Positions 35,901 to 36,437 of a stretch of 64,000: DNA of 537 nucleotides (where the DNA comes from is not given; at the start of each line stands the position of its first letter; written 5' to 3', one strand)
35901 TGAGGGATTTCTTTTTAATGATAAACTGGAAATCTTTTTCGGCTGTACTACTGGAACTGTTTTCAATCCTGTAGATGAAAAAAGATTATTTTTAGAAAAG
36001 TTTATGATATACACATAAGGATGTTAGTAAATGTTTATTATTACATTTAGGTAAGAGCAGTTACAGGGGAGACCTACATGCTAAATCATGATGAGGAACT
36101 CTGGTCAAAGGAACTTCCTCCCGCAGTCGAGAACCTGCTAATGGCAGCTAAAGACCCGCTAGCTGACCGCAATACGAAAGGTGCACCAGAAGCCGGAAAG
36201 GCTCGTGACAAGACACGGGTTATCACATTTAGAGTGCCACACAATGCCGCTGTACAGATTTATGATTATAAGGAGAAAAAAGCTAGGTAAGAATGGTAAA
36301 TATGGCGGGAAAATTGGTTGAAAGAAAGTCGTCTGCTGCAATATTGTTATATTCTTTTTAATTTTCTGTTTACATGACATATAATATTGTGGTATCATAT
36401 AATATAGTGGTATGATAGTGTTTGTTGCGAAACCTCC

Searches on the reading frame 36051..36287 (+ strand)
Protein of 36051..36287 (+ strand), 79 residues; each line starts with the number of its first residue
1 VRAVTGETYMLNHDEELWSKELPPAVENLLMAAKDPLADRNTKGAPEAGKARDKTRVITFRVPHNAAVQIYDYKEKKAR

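Call 34: search_protein_families(library=pfam, max_evalue=0.01, proteins=[window:36051-36287:+])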
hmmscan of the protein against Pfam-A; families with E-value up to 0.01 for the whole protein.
seq(79 aa): 2 families
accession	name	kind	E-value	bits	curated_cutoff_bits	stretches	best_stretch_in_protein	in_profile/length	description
PF17796.6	Vault_4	-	1.1e-12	48.4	22.9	1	2-41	21-62/63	Major Vault Protein repeat domain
PF17795.6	Vault_3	-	4.7e-09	36.7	28.8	1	57-79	1-23/62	Major Vault Protein Repeat domain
